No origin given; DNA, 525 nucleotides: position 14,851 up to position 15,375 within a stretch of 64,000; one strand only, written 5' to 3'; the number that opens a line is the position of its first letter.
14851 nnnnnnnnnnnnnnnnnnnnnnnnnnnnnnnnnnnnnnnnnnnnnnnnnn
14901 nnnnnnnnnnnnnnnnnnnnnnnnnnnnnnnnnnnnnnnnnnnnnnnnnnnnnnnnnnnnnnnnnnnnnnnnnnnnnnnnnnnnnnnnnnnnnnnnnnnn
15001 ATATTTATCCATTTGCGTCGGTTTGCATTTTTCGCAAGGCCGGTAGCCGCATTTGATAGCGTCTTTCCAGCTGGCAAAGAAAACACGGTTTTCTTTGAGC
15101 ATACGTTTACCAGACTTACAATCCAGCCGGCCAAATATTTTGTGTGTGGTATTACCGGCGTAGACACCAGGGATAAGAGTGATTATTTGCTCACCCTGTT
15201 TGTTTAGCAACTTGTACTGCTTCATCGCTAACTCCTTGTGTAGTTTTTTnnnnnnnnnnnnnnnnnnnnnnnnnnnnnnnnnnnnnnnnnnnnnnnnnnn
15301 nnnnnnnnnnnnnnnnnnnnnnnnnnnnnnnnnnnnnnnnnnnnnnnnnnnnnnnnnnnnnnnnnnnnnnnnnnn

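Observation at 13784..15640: SD-bearing, higher-GC mini-island beside tRNA-Ser: tandem paralogs of an unrecognised domain, one fused to an Ada Zn-binding domain lacking the methyl-acceptor Cys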

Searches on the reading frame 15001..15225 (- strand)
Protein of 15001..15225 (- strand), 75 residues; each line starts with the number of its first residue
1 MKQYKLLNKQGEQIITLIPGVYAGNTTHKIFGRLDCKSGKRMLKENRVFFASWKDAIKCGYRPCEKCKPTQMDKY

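Call 43: find_homologous_proteins(query=window:15001-15225:-, max_evalue=0.001)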
Query seq(75 aa) (75 aa): 43 proteins with E <= 0.001 among 43 candidates.
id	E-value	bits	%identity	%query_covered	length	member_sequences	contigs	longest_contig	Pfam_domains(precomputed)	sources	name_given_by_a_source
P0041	2.8e-24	102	69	93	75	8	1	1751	PF02805.22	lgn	-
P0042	5.4e-24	101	70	89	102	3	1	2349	PF02805.22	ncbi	-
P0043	7.1e-24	101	64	89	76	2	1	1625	PF02805.22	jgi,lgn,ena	-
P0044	3.7e-23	98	68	99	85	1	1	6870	PF02805.22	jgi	-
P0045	3.9e-23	98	59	99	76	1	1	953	PF02805.22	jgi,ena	-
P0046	1.6e-22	96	62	97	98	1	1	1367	PF02805.22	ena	-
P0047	4.8e-22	95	65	99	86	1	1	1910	PF02805.22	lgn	-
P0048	7.8e-22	94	65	96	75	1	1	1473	PF02805.22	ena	-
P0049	1.0e-21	94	64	99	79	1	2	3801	PF02805.22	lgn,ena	-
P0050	1.2e-21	94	65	96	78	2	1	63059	PF02805.22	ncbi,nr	ncbi:metal-binding protein [Candidatus Peregrinibacteria bacterium]|nr:metal-binding protein [Candid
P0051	1.2e-21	93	61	100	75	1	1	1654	PF02805.22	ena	-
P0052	1.4e-21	93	65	96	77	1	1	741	PF02805.22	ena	-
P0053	2.2e-21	93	57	100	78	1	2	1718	PF02805.22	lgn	-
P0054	2.4e-21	93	63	93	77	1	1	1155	PF02805.22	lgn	-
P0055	2.6e-21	92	64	99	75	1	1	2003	PF02805.22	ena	-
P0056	2.9e-21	92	60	100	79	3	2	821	PF02805.22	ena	-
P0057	3.5e-21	92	63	100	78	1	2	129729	PF02805.22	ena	-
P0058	4.1e-21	92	64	92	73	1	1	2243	PF02805.22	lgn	-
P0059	4.5e-21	92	59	100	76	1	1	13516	PF02805.22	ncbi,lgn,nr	ncbi:metal-binding protein [Patescibacteria group bacterium]|nr:metal-binding protein [Patescibacter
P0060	5.0e-21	92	62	99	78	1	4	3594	PF02805.22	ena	-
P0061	5.6e-21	91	67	89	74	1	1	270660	PF02805.22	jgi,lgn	-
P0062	7.0e-21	91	59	99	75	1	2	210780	PF02805.22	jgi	jgi:methylphosphotriester-DNA--protein-cysteine methyltransferase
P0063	1.2e-20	90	63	95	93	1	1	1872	PF02805.22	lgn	-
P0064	1.4e-20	90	58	99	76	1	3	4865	PF02805.22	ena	-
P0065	1.7e-20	90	63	95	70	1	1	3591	PF02805.22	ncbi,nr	ncbi:MAG: Ada metal-binding domain-containing protein [bacterium]|nr:Ada metal-binding domain-contai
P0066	1.7e-20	90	64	97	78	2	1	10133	PF02805.22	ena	-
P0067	2.9e-20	89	61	100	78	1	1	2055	PF02805.22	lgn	-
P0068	5.4e-20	88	64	93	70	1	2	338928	PF02805.22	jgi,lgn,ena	jgi:methylphosphotriester-DNA--protein-cysteine methyltransferase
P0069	5.7e-20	88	59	99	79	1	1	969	PF02805.22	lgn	-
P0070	8.6e-20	88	62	99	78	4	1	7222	PF02805.22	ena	-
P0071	9.1e-20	88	61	99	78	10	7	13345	PF02805.22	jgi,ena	-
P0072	9.3e-20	88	64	89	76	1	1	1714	PF02805.22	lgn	-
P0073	1.0e-19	87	61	100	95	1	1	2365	PF02805.22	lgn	-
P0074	1.5e-19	87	71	77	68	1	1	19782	PF02805.22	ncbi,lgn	-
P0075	6.1e-17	79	70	71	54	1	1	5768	PF02805.22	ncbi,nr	ncbi:MAG: Ada metal-binding domain-containing protein [bacterium]|nr:Ada metal-binding domain-contai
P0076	6.7e-17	78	58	81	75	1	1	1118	PF02805.22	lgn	-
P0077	7.7e-16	75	55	95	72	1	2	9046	PF02805.22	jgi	-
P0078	5.0e-12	63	53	93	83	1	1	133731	PF02805.22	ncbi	-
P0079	2.3e-10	58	64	63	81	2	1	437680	PF02805.22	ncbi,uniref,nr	ncbi:Ada metal-binding domain-containing protein [Aquimarina longa]|uniref:Ada metal-binding domain-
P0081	3.2e-10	57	62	63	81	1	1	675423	PF02805.22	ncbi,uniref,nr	ncbi:Ada metal-binding domain-containing protein [Aquimarina sp. AU474]|uniref:Ada metal-binding dom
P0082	2.1e-9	55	62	60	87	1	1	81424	PF02805.22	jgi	jgi:methylphosphotriester-DNA--protein-cysteine methyltransferase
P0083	1.5e-8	52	62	63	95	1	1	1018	PF02805.22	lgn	-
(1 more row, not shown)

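Call 73: find_encoding_contigs(protein=P0068, flank=5000, max_places=3)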
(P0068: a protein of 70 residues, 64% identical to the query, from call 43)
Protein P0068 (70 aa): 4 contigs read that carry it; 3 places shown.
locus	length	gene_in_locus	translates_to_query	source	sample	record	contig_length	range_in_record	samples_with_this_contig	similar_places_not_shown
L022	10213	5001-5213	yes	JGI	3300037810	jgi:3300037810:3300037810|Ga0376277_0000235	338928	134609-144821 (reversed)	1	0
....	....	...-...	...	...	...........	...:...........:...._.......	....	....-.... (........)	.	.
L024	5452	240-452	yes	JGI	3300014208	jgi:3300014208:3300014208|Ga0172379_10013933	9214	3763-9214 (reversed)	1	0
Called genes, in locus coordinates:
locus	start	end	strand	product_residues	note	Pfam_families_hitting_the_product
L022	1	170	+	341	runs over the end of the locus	-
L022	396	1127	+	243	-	PF01978:TrmB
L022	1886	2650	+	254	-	-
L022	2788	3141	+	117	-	-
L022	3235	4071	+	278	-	PF01226:Form_Nir_trans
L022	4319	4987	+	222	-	-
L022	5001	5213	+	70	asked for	PF02805:Ada_Zn_binding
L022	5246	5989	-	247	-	PF01209:Ubie_methyltran, PF05219:DREV (weak), PF13489:Methyltransf_23, PF07021:MetW (weak), PF13847:Methyltransf_31, PF08241:Methyltransf_11, PF08242:Methyltransf_12, PF13649:Methyltransf_25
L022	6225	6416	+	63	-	-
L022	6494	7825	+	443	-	-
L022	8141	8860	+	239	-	PF00376:MerR, PF12728:HTH_17, PF13411:MerR_1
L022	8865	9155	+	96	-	-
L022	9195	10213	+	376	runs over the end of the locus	PF01168:Ala_racemase_N, PF00842:Ala_racemase_C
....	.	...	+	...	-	?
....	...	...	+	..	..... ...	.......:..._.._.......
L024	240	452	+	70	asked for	PF02805:Ada_Zn_binding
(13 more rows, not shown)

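Call 86: search_protein_families(library=ncbifam, proteins=[P0041, P0050, P0059, P0068, P0079], max_evalue=0.001)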
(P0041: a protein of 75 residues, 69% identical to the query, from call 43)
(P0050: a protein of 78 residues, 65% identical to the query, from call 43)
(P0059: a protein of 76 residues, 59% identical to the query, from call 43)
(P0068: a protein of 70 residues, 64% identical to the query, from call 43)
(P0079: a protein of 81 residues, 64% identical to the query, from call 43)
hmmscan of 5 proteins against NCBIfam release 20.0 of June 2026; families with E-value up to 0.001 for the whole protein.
P0041 (75 aa): 1 family
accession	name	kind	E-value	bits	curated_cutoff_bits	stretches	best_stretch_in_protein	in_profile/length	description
NF011964.0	PRK15435.1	equivalog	8e-07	28.4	345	1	33-74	35-75/354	bifunctional DNA-binding transcriptional regulator/O6-methylguanine-DNA methyltransferase Ada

P0050 (78 aa): 1 family
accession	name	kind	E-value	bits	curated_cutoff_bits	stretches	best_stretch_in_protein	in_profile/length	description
NF011964.0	PRK15435.1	equivalog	9.7e-07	28.1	345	1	34-75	35-75/354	bifunctional DNA-binding transcriptional regulator/O6-methylguanine-DNA methyltransferase Ada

P0059 (76 aa): 1 family
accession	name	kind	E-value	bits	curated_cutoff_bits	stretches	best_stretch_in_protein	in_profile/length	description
NF011964.0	PRK15435.1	equivalog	1.2e-06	27.8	345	1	29-71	35-75/354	bifunctional DNA-binding transcriptional regulator/O6-methylguanine-DNA methyltransferase Ada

P0068 (70 aa): 1 family
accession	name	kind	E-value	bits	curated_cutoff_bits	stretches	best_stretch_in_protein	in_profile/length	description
NF011964.0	PRK15435.1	equivalog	1.1e-05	24.7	345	1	28-69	35-75/354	bifunctional DNA-binding transcriptional regulator/O6-methylguanine-DNA methyltransferase Ada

P0079 (81 aa): 1 family
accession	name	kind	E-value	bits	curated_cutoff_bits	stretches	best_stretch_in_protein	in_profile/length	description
NF011964.0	PRK15435.1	equivalog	0.00017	20.7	345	1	20-69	26-73/354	bifunctional DNA-binding transcriptional regulator/O6-methylguanine-DNA methyltransferase Ada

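Call 89: search_solved_structures(query=window:15010-15225:-, max_evalue=1, show_alignments=2)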
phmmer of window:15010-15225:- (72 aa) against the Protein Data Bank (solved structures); distinct sequences matched with E-value up to 1: 5.
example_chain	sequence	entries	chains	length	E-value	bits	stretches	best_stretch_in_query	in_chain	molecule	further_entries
1adn_A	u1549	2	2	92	1.9e-06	30.9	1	21-70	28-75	N-ADA 10 | ADA REGULATORY PROTEIN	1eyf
1u8b_A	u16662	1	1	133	4e-06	29.9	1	22-70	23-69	Ada polyprotein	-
1zgw_A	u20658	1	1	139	4.3e-06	29.7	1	22-70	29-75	Ada polyprotein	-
1wpk_A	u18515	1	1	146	4.7e-06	29.6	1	22-70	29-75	ADA regulatory protein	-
7v92_A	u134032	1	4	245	0.42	13.9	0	16-63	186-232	GH19 Chitinase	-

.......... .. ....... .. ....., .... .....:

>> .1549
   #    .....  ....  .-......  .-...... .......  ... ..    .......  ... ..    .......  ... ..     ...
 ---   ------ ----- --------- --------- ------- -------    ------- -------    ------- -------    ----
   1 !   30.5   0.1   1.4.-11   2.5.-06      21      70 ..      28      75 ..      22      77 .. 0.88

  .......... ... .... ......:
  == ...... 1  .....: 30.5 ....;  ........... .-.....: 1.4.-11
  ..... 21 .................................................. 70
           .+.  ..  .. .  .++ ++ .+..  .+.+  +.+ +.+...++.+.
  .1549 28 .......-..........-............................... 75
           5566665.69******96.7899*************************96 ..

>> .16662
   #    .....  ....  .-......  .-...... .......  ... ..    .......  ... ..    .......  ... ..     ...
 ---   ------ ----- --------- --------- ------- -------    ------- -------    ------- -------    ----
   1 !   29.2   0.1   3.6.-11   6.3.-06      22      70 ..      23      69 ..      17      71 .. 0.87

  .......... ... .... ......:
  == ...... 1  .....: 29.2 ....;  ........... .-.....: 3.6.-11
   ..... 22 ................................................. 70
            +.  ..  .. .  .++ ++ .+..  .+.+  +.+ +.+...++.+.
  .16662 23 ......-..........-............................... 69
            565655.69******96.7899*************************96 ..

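Call 91: find_related_loci(query=P0050, collection=viral_contigs, flank=5000)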
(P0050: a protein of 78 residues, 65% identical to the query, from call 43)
Query P0050 (78 aa) in viral_contigs; peptide patterns used: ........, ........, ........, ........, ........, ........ (x = any residue, [..] = any of these).
12 stretches matched a pattern, but none encodes a relative of the query by tblastn (E <= 1e-3).

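Call 93: find_related_loci(query=A6, collection=genome_contigs, flank=3000)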
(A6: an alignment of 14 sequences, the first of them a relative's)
Query A6 (78 aa) in genome_contigs; peptide patterns used: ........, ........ (x = any residue, [..] = any of these).
339 stretches matched a pattern; 248 encode a relative of the query (tblastn E <= 1e-3); the best 80 are kept; 80 distinct loci.
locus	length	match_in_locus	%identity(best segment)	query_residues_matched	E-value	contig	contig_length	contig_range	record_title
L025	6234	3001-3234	99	1-78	2e-51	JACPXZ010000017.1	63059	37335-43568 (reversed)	MAG: Candidatus Peregrinibacteria bacterium isolate NC_groundwater_850_Pr1_B-0.1um_50_22 Montesol18_Bp1_scaffold_605649,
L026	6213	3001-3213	85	8-78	4e-38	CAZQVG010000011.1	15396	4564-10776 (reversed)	MAG TPA_asm: Candidatus Woesearchaeota archaeon isolate binchicken_co64_117 genome assembly, contig: NODE_2799_length_15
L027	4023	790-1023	71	1-78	9e-38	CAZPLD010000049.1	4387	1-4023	MAG TPA_asm: uncultured Candidatus Saccharibacteria bacterium isolate binchicken_co227_99 genome assembly, contig: NODE_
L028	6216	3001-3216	76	7-78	1e-35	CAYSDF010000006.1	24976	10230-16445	MAG TPA_asm: uncultured Candidatus Saccharibacteria bacterium isolate SRP193066_co2_10 genome assembly, contig: NODE_103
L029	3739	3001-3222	73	5-78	2e-35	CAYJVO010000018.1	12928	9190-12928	MAG TPA_asm: uncultured Candidatus Saccharibacteria bacterium isolate ERP125453_co1_472 genome assembly, contig: NODE_53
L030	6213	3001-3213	70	8-78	1e-34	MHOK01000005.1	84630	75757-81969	MAG: Candidatus Spechtbacteria bacterium RIFCSPLOWO2_12_FULL_38_22 rifcsplowo2_12_scaffold_1333, whole genome shotgun se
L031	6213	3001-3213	72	6-76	2e-34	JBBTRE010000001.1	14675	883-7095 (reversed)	MAG: Patescibacteria group bacterium isolate H41-bin011_1 H41_bin011_1_000000000001, whole genome shotgun sequence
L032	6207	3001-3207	75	9-77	2e-34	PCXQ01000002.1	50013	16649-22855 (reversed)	MAG: Candidatus Yanofskybacteria bacterium CG10_big_fil_rev_8_21_14_0_10_36_16 CG10_8_21_14_0.10_scaffold_670_c, whole g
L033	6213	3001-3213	77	8-78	2e-34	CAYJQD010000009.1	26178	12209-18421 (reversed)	MAG TPA_asm: uncultured Methanosarcinales archaeon isolate ERP125453_co1_474 genome assembly, contig: NODE_1626_length_2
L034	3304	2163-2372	71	6-75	2e-34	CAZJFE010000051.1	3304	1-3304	MAG TPA_asm: uncultured Candidatus Saccharibacteria bacterium isolate SRP178908_co1_164 genome assembly, contig: NODE_29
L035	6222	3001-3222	68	5-78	4e-34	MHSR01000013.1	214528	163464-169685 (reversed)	MAG: Candidatus Terrybacteria bacterium RIFCSPHIGHO2_01_FULL_43_35 rifcsphigho2_01_scaffold_372, whole genome shotgun se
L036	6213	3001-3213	76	8-78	1e-33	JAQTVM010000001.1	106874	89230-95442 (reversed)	MAG: Candidatus Nanoarchaeia archaeon isolate STB_88 NODE_423_length_106874_cov_4.694933_Sandtown_B, whole genome shotgu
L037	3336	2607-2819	75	8-78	1e-33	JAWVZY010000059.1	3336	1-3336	MAG: Candidatus Spechtbacterales bacterium isolate HN14.bin.41 k141_1654189_length_3336_cov_4.0000, whole genome shotgun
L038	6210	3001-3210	76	7-76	2e-33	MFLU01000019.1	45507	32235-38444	MAG: Candidatus Kaiserbacteria bacterium RIFCSPLOWO2_01_FULL_50_24 rifcsplowo2_01_scaffold_7258, whole genome shotgun se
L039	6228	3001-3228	68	3-78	2e-33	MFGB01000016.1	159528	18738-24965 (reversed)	MAG: Candidatus Falkowbacteria bacterium RIFOXYA2_FULL_47_19 rifoxya2_full_scaffold_34, whole genome shotgun sequence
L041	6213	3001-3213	75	8-78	7e-33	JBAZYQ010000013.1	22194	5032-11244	MAG: Candidatus Nanoarchaeia archaeon isolate SO_2017_GW1_84 NODE_9234_length_22194_cov_1.377577_OW334_2017, whole genom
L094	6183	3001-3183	49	5-72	3e-16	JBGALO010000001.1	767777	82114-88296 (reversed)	MAG: Cyclobacteriaceae bacterium isolate MAG_AAO_H125.46 AAOH125-46_opera_contig_21, whole genome shotgun sequence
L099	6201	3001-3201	43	2-75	1e-15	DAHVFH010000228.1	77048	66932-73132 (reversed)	MAG TPA_asm: Cytophagales bacterium isolate clean292 k141_110423, whole genome shotgun sequence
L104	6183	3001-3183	46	5-72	6e-15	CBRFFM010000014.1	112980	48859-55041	MAG TPA_asm: uncultured bacterium isolate SRR11839389_maxbin2_10 genome assembly, contig: ERZ27397411.21, whole genome s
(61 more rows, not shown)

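Call 97: search_protein_families(library=pfam, proteins=[L094:4256-5161:+, L099:2236-2961:+, L104:1245-2198:-, L094:3215-4264:-, L025:3359-4429:+, L041:3326-4453:+, L094:2980-3222:+, L026:2986-3279:+], max_evalue=0.0001)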
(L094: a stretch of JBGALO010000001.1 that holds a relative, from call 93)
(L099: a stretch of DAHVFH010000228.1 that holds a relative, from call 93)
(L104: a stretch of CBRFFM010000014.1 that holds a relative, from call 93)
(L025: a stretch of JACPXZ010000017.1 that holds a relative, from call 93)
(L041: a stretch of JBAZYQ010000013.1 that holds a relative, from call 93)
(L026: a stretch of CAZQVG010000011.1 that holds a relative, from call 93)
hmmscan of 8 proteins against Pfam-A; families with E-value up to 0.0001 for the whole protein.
L094:4256-5161:+ (301 aa): 3 families
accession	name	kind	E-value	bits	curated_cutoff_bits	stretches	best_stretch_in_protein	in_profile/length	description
PF01035.26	DNA_binding_1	-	3.7e-28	97.6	27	1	218-296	1-79/81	6-O-methylguanine DNA methyltransferase, DNA binding domain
PF12833.13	HTH_18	-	1.9e-14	54.1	33.6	1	53-130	2-80/80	Helix-turn-helix domain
PF00165.29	HTH_AraC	-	5.2e-09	36.5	26.6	1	49-80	11-42/42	Bacterial regulatory helix-turn-helix proteins, AraC family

L099:2236-2961:+ (241 aa): 2 families
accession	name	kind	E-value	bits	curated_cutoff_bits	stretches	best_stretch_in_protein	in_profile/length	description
PF09859.15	Oxygenase-NA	-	9.6e-81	269.8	26.2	1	69-240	1-172/172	Oxygenase, catalysing oxidative methylation of damaged DNA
PF13640.12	2OG-FeII_Oxy_3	-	4.9e-09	37.5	27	1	133-237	3-97/98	2OG-Fe(II) oxygenase superfamily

L104:1245-2198:- (317 aa): 3 families
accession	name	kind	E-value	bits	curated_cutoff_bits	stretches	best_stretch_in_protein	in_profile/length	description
PF00730.31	HhH-GPD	-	1.5e-16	61.1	26.2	1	150-301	1-104/108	HhH-GPD superfamily base excision DNA repair protein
PF07934.18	OGG_N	-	6.2e-12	46.2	23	1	72-149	38-115/115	8-oxoguanine DNA glycosylase, N-terminal domain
PF06029.17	AlkA_N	-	3.7e-07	30.8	26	1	42-141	16-115/118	AlkA N-terminal domain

L094:3215-4264:- (349 aa): 2 families
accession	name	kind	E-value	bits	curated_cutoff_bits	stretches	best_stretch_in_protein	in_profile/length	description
PF00753.33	Lactamase_B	-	5e-15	56.4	22.7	1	82-265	4-196/196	Metallo-beta-lactamase superfamily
PF12706.13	Lactamase_B_2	-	2.8e-05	24.3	27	1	115-223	25-142/200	Beta-lactamase superfamily domain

L025:3359-4429:+ (356 aa): 1 family
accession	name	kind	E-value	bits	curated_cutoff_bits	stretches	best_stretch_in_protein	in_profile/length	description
PF00962.28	A_deaminase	-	8.7e-67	226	27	1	12-346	1-326/330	Adenosine deaminase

L041:3326-4453:+ (375 aa): 11 families
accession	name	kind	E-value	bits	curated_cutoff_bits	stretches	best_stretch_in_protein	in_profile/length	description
PF22703.2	Cdc6_lid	-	5.5e-18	65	27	1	214-278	2-67/68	Cdc6 AAA+ ATPase-type lid domain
PF13401.12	AAA_22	-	4.9e-15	56.4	27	1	66-167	6-104/130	AAA domain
PF05729.18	NACHT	-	7.4e-09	36.1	26.7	1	68-189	3-136/167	NACHT domain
PF13191.12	AAA_16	-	5.3e-08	34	32.6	1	41-170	1-158/167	AAA ATPase domain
PF00931.28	NB-ARC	-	7.1e-08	32.4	23.5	1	58-182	11-136/248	NB-ARC domain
PF00004.35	AAA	-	8.3e-07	29.9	21.2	1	68-196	1-122/131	ATPase family associated with various cellular activities (AAA)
PF20720.3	nSTAND3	-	3.7e-06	27.1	27.2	1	66-152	18-108/155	Novel STAND NTPase 3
PF03266.21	NTPase_1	-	5.4e-06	26.8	23.9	0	67-94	1-28/168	NTPase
PF13245.12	AAA_19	-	5.5e-05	23.8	25.1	0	65-178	11-122/134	AAA domain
PF24883.2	NPHP3_N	-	5.9e-05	23.7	24.8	0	68-118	25-71/164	Nephrocystin 3, N-terminal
PF17856.7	TIP49_C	-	7.7e-05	23.2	24.5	0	215-277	1-60/66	TIP49 AAA-lid domain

L094:2980-3222:+ (80 aa): 1 family
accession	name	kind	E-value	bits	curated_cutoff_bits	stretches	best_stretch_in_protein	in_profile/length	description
PF02805.21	Ada_Zn_binding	-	3.3e-09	37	23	1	25-69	20-63/65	Metal binding domain of Ada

L026:2986-3279:+ (97 aa): 1 family
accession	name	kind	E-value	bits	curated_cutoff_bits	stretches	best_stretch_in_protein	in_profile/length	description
PF02805.21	Ada_Zn_binding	-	1e-10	41.9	23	1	28-72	21-64/65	Metal binding domain of Ada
